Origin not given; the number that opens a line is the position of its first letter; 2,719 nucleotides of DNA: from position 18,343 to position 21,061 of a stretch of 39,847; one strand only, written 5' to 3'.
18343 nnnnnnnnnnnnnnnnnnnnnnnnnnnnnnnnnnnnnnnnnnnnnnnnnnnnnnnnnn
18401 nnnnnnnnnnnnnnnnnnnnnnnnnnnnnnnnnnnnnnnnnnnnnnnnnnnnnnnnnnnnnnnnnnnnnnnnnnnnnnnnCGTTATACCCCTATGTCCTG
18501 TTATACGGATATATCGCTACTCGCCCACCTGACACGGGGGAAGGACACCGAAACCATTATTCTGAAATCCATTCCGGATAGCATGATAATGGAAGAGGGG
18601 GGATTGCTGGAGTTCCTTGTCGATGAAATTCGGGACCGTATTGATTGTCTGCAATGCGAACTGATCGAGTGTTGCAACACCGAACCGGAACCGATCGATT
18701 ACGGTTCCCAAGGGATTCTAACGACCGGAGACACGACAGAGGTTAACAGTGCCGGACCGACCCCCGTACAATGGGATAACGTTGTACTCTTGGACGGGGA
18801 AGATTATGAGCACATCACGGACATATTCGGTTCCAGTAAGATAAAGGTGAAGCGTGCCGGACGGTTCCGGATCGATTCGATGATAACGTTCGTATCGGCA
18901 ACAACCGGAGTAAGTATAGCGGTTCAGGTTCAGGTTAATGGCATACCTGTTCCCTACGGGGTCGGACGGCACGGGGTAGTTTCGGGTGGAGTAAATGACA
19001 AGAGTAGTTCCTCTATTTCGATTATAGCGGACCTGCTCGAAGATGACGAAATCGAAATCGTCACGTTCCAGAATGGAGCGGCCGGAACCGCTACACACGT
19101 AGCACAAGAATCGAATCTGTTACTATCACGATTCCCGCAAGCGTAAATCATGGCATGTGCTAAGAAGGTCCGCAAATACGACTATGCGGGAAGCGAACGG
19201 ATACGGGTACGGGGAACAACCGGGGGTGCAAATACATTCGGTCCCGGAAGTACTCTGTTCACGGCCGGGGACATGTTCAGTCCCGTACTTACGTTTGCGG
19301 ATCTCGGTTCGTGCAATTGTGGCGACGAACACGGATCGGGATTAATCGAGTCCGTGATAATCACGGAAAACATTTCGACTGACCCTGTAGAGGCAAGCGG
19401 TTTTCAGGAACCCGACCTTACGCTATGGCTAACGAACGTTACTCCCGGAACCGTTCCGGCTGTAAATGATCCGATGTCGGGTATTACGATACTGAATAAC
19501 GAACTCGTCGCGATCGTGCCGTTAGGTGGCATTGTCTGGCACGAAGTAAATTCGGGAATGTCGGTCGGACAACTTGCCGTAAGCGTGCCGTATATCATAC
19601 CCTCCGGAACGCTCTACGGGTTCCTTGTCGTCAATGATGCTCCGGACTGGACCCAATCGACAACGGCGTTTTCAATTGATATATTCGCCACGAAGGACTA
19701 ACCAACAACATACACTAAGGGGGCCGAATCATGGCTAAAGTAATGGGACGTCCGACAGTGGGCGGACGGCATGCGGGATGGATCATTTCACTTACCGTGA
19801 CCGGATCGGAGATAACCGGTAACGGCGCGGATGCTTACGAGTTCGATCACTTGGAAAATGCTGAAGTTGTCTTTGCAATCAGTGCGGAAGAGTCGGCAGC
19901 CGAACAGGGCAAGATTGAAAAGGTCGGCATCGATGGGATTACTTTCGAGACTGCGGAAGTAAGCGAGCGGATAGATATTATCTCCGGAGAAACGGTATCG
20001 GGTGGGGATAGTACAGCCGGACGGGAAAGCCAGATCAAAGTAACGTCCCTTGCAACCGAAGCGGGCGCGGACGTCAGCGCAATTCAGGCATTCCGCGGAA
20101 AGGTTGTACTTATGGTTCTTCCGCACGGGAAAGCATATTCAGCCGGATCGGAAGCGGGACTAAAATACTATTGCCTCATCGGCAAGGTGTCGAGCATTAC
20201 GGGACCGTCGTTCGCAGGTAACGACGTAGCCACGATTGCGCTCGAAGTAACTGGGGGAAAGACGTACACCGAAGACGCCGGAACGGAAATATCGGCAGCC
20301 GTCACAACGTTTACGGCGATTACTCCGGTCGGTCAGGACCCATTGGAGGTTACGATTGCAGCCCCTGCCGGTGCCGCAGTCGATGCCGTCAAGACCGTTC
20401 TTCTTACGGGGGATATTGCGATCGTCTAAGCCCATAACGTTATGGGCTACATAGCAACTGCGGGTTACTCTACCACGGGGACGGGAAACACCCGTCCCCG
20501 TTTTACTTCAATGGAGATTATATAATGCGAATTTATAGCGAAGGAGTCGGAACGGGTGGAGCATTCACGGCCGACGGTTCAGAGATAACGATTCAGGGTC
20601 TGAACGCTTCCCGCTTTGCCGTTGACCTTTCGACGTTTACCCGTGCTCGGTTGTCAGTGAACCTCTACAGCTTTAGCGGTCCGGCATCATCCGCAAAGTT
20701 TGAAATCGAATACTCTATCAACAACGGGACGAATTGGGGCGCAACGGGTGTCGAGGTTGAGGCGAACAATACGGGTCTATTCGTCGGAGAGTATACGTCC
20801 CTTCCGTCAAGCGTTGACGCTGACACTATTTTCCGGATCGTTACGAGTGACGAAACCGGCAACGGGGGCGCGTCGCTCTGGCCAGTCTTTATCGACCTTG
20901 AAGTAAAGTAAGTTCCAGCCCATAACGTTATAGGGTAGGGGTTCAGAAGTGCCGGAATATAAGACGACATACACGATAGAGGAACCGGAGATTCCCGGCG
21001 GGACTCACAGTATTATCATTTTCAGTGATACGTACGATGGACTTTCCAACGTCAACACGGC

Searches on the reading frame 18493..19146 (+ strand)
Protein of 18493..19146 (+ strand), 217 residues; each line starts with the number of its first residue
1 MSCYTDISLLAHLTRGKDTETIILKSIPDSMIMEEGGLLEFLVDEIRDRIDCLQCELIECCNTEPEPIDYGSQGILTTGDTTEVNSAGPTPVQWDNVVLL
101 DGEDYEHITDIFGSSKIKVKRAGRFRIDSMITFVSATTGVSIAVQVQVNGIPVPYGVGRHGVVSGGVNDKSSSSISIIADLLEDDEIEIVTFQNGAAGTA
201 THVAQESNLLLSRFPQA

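Call 57: search_protein_families(library=pfam, proteins=[window:18493-19146:+], max_evalue=0.1)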
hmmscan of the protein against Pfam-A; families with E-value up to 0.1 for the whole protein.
window:18493-19146:+ (217 aa): 1 family
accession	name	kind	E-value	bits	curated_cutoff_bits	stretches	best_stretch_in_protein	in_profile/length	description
PF18573.7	BclA_C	-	0.012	15.9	38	1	78-201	7-113/128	BclA C-terminal domain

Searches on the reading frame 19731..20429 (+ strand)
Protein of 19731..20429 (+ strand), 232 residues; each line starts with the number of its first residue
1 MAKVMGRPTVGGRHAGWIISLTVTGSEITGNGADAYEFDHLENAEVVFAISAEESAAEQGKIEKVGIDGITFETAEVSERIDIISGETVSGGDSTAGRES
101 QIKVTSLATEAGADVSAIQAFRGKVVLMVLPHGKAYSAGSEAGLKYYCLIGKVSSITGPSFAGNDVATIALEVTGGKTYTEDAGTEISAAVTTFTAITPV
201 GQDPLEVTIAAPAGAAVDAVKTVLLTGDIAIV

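Call 57: search_protein_families(library=pfam, proteins=[window:19731-20429:+], max_evalue=0.1)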
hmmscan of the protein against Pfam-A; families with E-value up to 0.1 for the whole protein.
window:19731-20429:+ (232 aa): 1 family
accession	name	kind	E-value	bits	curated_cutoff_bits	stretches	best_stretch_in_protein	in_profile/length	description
PF01629.22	DUF22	-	0.069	13.3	25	0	35-85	21-71/106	Domain of unknown function DUF22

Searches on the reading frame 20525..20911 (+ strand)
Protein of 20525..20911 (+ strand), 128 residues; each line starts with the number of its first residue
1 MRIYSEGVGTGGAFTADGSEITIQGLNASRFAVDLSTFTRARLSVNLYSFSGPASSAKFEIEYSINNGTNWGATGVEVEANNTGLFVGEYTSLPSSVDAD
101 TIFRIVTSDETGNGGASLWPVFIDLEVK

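Call 57: search_protein_families(library=pfam, proteins=[window:20525-20911:+], max_evalue=0.1)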
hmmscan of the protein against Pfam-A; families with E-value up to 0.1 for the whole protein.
window:20525-20911:+ (128 aa): 2 families
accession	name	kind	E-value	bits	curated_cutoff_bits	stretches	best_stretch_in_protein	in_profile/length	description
PF00754.31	F5_F8_type_C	-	0.026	15.1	28.2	1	53-118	60-123/127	F5/8 type C domain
PF21471.3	Reelin_subrepeat-B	-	0.044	14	27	1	55-113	56-114/127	Reelin subrepeat B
